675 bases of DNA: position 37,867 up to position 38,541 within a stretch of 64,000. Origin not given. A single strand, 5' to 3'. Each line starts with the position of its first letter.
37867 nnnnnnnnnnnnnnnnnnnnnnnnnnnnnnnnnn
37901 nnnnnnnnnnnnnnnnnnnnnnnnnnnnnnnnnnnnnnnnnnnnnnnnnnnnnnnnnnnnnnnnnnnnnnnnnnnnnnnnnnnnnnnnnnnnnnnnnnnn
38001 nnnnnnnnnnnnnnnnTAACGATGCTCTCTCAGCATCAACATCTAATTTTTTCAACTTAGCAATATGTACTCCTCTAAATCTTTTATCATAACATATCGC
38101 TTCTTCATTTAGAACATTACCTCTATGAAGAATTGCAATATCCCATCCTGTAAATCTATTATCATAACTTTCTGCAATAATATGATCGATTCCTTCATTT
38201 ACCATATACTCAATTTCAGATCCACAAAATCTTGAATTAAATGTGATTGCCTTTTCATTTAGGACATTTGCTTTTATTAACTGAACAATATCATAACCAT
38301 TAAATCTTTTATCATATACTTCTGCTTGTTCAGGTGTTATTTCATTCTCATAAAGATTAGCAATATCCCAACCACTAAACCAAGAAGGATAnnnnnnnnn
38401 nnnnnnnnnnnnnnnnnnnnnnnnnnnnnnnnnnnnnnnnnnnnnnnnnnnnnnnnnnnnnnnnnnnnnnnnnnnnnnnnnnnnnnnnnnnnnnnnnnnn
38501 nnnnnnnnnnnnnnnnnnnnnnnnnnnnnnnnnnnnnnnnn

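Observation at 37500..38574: Novel ~35-residue tandem repeat (aromatic-x-x-R-F/Y-x-G-x-x-I, then a V/I-x-P/N-E-x-A helix) in the N-termini of three kinases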

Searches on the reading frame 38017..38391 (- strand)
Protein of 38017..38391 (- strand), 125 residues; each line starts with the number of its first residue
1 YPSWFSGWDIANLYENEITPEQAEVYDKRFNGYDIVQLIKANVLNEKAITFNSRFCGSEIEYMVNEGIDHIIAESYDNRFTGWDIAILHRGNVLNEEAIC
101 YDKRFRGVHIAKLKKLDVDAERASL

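Call 54: predict_structure(alignment_id=A4)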
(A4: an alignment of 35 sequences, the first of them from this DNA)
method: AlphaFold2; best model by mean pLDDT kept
length: 125 residues; sequences in the alignment: 35
mean_pLDDT: 98.2   pTM: 0.88
mean pLDDT of the five models: 98.2, 98.2, 98.2, 98.1, 98.0
residues with pLDDT >= 90: 125; 70-90: 0; 50-70: 0; < 50: 0
segments of 3 or more residues with pLDDT < 50: none
pLDDT, mean of each block of 10 residues (from residue 1): 98 99 98 98 98 98 98 98 98 98 98 98 97
secondary structure, 60 per line:
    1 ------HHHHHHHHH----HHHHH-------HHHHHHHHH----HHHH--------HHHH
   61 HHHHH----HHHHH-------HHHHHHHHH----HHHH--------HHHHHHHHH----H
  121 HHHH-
elements in order: H7-15 H20-24 H32-40 H45-48 H57-65 H70-74 H82-90 H95-98 H107-115 H120-124

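Call 84: search_solved_structures(query=A4, max_evalue=1)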
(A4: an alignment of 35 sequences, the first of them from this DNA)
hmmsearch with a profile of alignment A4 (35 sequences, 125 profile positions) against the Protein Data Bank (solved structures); distinct sequences matched with E-value up to 1: 1.
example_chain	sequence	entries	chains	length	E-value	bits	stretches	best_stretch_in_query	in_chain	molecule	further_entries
2kwb_A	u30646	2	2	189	0.12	15.5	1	44-94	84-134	Translationally-controlled tumor protein homolog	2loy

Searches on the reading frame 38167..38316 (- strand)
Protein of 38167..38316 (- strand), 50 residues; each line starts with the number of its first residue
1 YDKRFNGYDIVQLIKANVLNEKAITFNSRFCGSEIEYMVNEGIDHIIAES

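Call 21: find_homologous_proteins(query=A1, max_evalue=0.001)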
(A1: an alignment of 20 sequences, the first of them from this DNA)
Query A1 (20 sequences): 17 candidates shared short words with the query, none scored E <= 0.001.
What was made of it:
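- Tried and rejected: Searching the 5.8-billion-protein word index with the 50-column repeat alignment gave nothing, with only 17 candidates (call 21).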

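Call 22: search_protein_representatives(alignment_id=A1)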
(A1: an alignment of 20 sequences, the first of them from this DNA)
Query: 20 sequences, 50 profile positions. Proteins with E-value up to 0.001 (for the whole library): 340; up to 1e-10: 247; up to 1e-30: 81. The best 150 are listed.
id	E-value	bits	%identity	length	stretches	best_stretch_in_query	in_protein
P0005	8.5e-183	608.5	-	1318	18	1-49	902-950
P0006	8.3e-164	547.7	-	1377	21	1-49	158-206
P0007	2.0e-127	431.2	-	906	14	1-49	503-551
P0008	3.9e-125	423.8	-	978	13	1-48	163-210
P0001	4.8e-122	413.9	-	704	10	1-49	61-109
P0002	2.0e-119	405.5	-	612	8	2-50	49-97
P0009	2.3e-118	402.2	-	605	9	1-49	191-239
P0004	2.6e-116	395.6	-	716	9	1-50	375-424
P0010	1.6e-115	393.0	-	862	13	3-50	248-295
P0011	4.2e-103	353.3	-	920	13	1-48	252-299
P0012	1.0e-99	342.5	-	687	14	1-49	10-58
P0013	1.3e-99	342.1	-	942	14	3-49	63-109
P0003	2.6e-98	337.9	-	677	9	1-50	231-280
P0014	1.0e-96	332.9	-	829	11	1-50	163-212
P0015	7.5e-91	314.1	-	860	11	1-50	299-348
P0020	6.1e-80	279.1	-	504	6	1-50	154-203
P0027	1.7e-70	248.9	-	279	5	1-47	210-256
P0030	9.5e-68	240.1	-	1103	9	3-49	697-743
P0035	2.1e-64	229.4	-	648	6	1-49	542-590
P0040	1.8e-58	210.4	-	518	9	1-50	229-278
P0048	9.7e-48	176.0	-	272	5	1-50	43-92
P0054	6.9e-46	170.1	-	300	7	1-49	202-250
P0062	3.0e-40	152.1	-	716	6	12-49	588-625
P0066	1.1e-38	147.1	-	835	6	1-41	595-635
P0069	7.4e-37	141.2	-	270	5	5-49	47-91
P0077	1.2e-32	127.7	-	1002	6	1-47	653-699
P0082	1.5e-30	121.0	-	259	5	11-50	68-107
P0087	5.8e-30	119.1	-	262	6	1-49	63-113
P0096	5.1e-29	116.1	-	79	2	1-49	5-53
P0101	3.8e-28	113.3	-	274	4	1-49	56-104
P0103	5.3e-28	112.8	-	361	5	1-45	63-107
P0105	1.6e-27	111.3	-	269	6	9-49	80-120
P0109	5.5e-27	109.6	-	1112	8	3-48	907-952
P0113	1.6e-26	108.1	-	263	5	5-49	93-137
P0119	1.6e-25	104.9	-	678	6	1-39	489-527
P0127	1.4e-24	101.9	-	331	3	1-50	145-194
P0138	9.8e-23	96.0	-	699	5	8-48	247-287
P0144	2.7e-22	94.6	-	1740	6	7-49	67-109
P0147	5.1e-22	93.7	-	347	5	1-43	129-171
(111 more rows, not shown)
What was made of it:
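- Family: a 50-column profile finds 340 proteins at E <= 1e-3 and 81 at E <= 1e-30 among 1.84e9 representatives (call 22).
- Tried and rejected: The exhaustive HMMER search of representatives worked instead (call 22).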

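Call 26: search_protein_families(library=pfam, proteins=[P0007, P0030, P0035, P0062, P0066, P0077, P0109, P0119, P0138, P0144], max_evalue=0.001)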
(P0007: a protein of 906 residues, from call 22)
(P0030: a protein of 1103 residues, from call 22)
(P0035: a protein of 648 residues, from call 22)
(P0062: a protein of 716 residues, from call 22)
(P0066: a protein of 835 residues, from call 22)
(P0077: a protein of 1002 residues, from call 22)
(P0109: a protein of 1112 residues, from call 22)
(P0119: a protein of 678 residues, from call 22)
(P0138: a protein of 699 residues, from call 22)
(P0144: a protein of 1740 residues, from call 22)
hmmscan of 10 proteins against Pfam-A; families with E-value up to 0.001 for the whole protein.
P0007 (906 aa): 3 families
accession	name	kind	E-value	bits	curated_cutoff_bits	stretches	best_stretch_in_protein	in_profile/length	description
PF00085.26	Thioredoxin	-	1.1e-12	48.3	23.5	1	287-389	3-102/103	Thioredoxin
PF13098.12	Thioredoxin_2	-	0.00026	21.7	27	1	299-384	4-100/104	Thioredoxin-like domain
PF01650.23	Peptidase_C13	-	0.00033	20.7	22.8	0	150-213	105-168/258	Peptidase C13 family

P0030 (1103 aa): 1 family
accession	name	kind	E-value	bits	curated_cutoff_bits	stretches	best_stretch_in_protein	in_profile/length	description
PF00085.26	Thioredoxin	-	5e-08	33.3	23.5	1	267-366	8-102/103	Thioredoxin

P0035 (648 aa): 1 family
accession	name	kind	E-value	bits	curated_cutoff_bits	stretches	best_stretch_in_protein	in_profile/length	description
PF01650.23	Peptidase_C13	-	1.8e-06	28.2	22.8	1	62-200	4-168/258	Peptidase C13 family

P0062 (716 aa): 0 families

P0066 (835 aa): 3 families
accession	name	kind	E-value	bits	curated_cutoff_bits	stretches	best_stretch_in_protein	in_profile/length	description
PF00085.26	Thioredoxin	-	4.6e-11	43.1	23.5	1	247-344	4-99/103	Thioredoxin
PF01650.23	Peptidase_C13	-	0.00014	21.9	22.8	0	107-231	103-235/258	Peptidase C13 family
PF13098.12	Thioredoxin_2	-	0.00076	20.2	27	0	262-331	7-87/104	Thioredoxin-like domain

P0077 (1002 aa): 2 families
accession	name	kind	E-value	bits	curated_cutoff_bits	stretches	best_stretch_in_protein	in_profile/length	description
PF00085.26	Thioredoxin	-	2.5e-08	34.3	23.5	1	302-402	13-100/103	Thioredoxin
PF01650.23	Peptidase_C13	-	7.4e-05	22.8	22.8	1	157-243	107-192/258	Peptidase C13 family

P0109 (1112 aa): 2 families
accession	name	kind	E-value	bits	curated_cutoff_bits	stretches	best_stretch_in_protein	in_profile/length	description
PF00085.26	Thioredoxin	-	1.2e-07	32.1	23.5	1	305-410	4-101/103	Thioredoxin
PF13098.12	Thioredoxin_2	-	3.8e-06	27.6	27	1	319-408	6-102/104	Thioredoxin-like domain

P0119 (678 aa): 2 families
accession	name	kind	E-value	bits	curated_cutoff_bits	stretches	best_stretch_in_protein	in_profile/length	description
PF00085.26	Thioredoxin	-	4.9e-07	30.2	23.5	1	299-391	7-92/103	Thioredoxin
PF13098.12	Thioredoxin_2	-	0.00015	22.5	27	1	309-396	5-100/104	Thioredoxin-like domain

P0138 (699 aa): 0 families

P0144 (1740 aa): 4 families
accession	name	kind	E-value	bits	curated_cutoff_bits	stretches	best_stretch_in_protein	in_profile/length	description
PF00583.31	Acetyltransf_1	-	8.2e-09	36.2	20.7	1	1508-1628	4-103/116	Acetyltransferase (GNAT) family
PF13646.12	HEAT_2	-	1.8e-07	31.8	27.7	0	719-778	18-69/88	HEAT repeats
PF03130.22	HEAT_PBS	-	9.6e-06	26.1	20.9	0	720-740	4-24/27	PBS lyase HEAT-like repeat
PF13508.13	Acetyltransf_7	-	4.3e-05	24.3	27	1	1568-1625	28-67/84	Acetyltransferase (GNAT) domain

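Call 32: search_solved_structures(query=A1, max_evalue=10, show_alignments=3)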
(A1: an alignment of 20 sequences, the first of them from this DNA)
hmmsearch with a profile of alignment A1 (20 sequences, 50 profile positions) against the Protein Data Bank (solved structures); distinct sequences matched with E-value up to 10: 8.
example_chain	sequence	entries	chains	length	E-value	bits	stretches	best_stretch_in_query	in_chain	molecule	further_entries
9cce_A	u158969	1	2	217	0.041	17.1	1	8-28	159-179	DYNA_1b7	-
9ccf_A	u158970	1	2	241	0.052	16.8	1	8-28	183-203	DA7_2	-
5k8m_A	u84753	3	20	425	0.31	14.3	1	11-32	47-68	5-nitroanthranilic acid aminohydrolase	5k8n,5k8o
5k8p_A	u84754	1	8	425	0.31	14.3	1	11-32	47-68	5-nitroanthranilic acid aminohydrolase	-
1c4k_A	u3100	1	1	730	0.71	13.2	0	26-49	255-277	PROTEIN (ORNITHINE DECARBOXYLASE)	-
1ord_A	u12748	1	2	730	0.71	13.1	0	26-49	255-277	ORNITHINE DECARBOXYLASE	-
5wno_A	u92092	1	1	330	1.2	12.4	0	3-20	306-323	Receptor tyrosine-protein kinase let-23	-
5lfz_A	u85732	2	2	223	1.3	12.3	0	30-46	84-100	ArCE4A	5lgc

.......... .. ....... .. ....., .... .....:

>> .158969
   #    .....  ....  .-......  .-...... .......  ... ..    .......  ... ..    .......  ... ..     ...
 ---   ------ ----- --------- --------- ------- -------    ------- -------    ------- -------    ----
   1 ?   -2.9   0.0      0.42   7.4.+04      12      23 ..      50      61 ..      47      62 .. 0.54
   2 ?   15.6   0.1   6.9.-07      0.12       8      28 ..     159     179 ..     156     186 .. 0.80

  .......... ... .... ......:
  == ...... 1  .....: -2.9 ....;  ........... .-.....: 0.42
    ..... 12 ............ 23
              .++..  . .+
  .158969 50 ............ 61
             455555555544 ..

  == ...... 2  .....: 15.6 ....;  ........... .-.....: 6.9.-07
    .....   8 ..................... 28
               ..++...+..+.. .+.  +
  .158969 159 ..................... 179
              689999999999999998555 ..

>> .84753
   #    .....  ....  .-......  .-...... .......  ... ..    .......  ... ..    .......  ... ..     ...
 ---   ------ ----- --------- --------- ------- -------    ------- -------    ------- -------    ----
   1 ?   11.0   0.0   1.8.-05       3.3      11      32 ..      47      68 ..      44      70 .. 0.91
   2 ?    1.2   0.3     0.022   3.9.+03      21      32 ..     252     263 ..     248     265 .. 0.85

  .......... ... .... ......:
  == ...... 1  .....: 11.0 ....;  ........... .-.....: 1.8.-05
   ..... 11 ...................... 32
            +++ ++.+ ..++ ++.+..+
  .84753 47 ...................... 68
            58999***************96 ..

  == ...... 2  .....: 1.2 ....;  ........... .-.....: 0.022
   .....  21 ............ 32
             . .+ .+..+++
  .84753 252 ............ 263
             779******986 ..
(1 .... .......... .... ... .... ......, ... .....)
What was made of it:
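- PDB sequence profiles are empty (calls 32, 84).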

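Call 33: search_protein_families(library=pfam, proteins=[P0005, P0006, P0009, P0020, P0027, P0048, P0054, P0096, P0040], max_evalue=10)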
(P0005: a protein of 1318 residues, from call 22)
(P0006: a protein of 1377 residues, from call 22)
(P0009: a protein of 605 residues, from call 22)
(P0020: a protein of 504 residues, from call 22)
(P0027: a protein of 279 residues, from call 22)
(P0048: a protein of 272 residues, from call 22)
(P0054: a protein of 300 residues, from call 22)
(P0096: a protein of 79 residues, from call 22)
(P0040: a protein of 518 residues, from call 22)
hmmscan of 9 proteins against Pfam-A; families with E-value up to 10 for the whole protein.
P0005 (1318 aa): 8 families
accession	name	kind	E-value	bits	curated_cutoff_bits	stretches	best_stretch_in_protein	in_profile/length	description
PF00459.30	Inositol_P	-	2.9e-43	148.7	27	1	5-275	5-249/271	Inositol monophosphatase family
PF00069.31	Pkinase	-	9.3e-13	48.6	31.7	1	1110-1199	56-147/263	Protein kinase domain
PF07714.23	PK_Tyr_Ser-Thr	-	1.9e-06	27.8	23.1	1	1131-1199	82-151/258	Protein tyrosine and serine/threonine kinase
PF17667.7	Pkinase_fungal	-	0.0058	15.8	24.1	1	1157-1221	294-364/387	Fungal protein kinase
PF03109.22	ABC1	-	0.0065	16.1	22.9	1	1132-1198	150-215/244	ABC1 atypical kinase-like domain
PF01636.29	APH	-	0.012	15.8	23.2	1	1165-1198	161-198/239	Phosphotransferase enzyme family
PF21465.2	Cwp6_N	-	0.3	11.6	27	1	1110-1148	54-94/108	Putative N-acetylmuramoyl-L-alanine amidase cwp6, N-terminal domain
PF09145.16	Ubiq-assoc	-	1.4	9.3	27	1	708-724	10-26/44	Ubiquitin-associated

P0006 (1377 aa): 2 families
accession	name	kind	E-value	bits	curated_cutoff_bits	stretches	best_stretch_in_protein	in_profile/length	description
PF00069.31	Pkinase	-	9.6e-19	68.2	31.7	2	1128-1352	6-245/263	Protein kinase domain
PF01636.29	APH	-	0.13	12.4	23.2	1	1221-1262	164-200/239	Phosphotransferase enzyme family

P0009 (605 aa): 4 families
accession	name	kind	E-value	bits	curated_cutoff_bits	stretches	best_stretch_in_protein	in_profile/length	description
PF00069.31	Pkinase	-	2.9e-16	60.1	31.7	2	376-494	34-147/263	Protein kinase domain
PF07714.23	PK_Tyr_Ser-Thr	-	1.2e-06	28.5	23.1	1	402-494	57-151/258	Protein tyrosine and serine/threonine kinase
PF01636.29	APH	-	0.00062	20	23.2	1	461-492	166-197/239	Phosphotransferase enzyme family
PF20169.3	DUF6537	-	0.0064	16.8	27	1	58-137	21-102/203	Family of unknown function (DUF6537)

P0020 (504 aa): 9 families
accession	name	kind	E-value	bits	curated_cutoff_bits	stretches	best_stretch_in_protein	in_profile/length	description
PF00069.31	Pkinase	-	1e-17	64.9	31.7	1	285-486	44-245/263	Protein kinase domain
PF07714.23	PK_Tyr_Ser-Thr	-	2.9e-08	33.8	23.1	1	293-396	49-152/258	Protein tyrosine and serine/threonine kinase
PF03109.22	ABC1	-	8.2e-05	22.3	22.9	1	300-396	124-217/244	ABC1 atypical kinase-like domain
PF01633.27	Choline_kinase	-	0.0018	18.1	29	1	292-399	113-197/300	Choline/ethanolamine kinase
PF01636.29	APH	-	0.0024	18.1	23.2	1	362-394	166-198/239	Phosphotransferase enzyme family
PF17667.7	Pkinase_fungal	-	0.01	15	24.1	1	345-406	287-353/387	Fungal protein kinase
PF15517.12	TBPIP_N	-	0.018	15.5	27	1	282-340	4-60/100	TBP-interacting protein N-terminus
PF01858.22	RB_A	-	0.058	13.7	25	1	292-343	50-103/196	Retinoblastoma-associated protein A domain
PF13866.11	zf-SAP30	-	5.3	7.7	25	0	295-304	49-58/72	SAP30 zinc-finger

P0027 (279 aa): 1 family
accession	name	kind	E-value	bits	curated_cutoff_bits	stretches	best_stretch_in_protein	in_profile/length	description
PF22502.1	SEN2-like_N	-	0.18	12.5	26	1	20-43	10-33/69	tRNA-intron endonuclease SEN2-like, N-terminal domain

P0048 (272 aa): 0 families

P0054 (300 aa): 1 family
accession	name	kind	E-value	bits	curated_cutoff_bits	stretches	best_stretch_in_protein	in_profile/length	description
PF06303.17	MatP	-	0.21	12.6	27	1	264-298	23-57/84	MatP N-terminal domain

P0096 (79 aa): 0 families

P0040 (518 aa): 0 families

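Call 60: search_protein_families(library=padloc, proteins=[P0007], max_evalue=0.001)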
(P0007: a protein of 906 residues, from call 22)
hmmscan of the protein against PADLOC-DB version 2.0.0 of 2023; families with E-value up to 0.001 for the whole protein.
P0007 (906 aa): 0 families

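Call 81: find_encoding_contigs(protein=P0103, flank=8000, max_places=1)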
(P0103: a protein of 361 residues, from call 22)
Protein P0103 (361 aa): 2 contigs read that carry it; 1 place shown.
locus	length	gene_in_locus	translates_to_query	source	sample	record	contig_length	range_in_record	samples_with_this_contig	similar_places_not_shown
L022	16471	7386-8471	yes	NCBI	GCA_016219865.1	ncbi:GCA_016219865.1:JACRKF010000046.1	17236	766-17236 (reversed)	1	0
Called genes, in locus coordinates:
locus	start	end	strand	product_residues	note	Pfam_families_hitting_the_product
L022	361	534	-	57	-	-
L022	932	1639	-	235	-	-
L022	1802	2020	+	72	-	-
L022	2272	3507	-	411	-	-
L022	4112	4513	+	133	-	-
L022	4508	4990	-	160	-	PF05168:HEPN (weak)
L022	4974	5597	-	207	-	PF01909:NTP_transf_2 (weak), PF18765:Polbeta (weak)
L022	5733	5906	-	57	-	-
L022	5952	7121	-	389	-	-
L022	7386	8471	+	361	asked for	-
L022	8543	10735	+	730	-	PF01636:APH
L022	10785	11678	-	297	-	PF04014:MazE_antitoxin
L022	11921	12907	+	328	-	-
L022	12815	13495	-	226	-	-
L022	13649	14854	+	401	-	-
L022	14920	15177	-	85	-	PF01247:Ribosomal_L35Ae, PF01782:RimM (faint)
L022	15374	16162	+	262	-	PF01209:Ubie_methyltran, PF05724:TPMT (weak), PF13489:Methyltransf_23, PF02353:CMAS, PF13847:Methyltransf_31, PF08241:Methyltransf_11, PF08242:Methyltransf_12, PF13649:Methyltransf_25, +1 more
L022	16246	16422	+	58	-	-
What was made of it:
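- In L022 a repeat lipoprotein lies next to a kinase-like gene and the AbrB-like gene (call 81).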

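Call 83: list_cluster_members(proteins=[P0054, P0069, P0082, P0087, P0101, P0105, P0113, P0127, P0147, P0030])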
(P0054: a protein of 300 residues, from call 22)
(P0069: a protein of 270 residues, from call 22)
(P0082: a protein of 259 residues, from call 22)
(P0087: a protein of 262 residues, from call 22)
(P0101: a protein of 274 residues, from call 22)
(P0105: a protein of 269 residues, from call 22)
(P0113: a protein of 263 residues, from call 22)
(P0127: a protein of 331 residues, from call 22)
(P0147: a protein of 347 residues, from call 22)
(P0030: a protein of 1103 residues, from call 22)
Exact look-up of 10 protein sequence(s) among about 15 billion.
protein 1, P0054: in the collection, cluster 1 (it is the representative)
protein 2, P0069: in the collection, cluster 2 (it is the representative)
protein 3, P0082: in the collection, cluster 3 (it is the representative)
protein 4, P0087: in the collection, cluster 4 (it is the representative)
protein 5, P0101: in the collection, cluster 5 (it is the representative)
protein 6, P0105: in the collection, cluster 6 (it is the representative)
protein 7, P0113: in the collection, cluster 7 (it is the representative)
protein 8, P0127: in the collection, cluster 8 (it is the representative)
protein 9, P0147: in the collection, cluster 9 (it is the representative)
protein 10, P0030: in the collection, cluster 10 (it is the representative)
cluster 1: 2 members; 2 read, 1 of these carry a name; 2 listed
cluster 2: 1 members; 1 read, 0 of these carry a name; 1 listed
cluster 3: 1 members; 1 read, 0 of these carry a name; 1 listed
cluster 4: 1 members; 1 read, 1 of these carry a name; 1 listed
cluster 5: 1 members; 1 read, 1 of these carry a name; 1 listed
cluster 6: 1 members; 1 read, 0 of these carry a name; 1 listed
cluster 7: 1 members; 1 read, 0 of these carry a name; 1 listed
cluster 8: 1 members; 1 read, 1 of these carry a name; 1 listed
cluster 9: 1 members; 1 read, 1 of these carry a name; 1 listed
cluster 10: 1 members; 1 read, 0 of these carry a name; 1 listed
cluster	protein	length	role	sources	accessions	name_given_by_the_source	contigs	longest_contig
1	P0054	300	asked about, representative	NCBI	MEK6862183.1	MAG: hypothetical protein AABY07_09535 [Nanoarchaeota archaeon]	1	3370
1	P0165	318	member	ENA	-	-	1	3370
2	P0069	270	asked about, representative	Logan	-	-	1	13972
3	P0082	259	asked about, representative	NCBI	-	-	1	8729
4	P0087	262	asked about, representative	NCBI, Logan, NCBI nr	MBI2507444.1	hypothetical protein HYV89_00650 [Candidatus Woesearchaeota archaeon] | hypothetical protein [Candidatus Woesearchaeota archaeon]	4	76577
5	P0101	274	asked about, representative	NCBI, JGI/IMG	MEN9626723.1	MAG: hypothetical protein RL557_1051 [archaeon] | hypothetical protein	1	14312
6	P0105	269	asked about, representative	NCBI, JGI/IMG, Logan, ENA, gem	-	-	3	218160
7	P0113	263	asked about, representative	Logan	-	-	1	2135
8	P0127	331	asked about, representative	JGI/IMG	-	hypothetical protein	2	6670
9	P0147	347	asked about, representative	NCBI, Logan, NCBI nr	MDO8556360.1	MAG: hypothetical protein Q7R96_04280 [Nanoarchaeota archaeon] | hypothetical protein [Nanoarchaeota archaeon]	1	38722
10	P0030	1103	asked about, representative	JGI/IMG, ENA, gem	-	-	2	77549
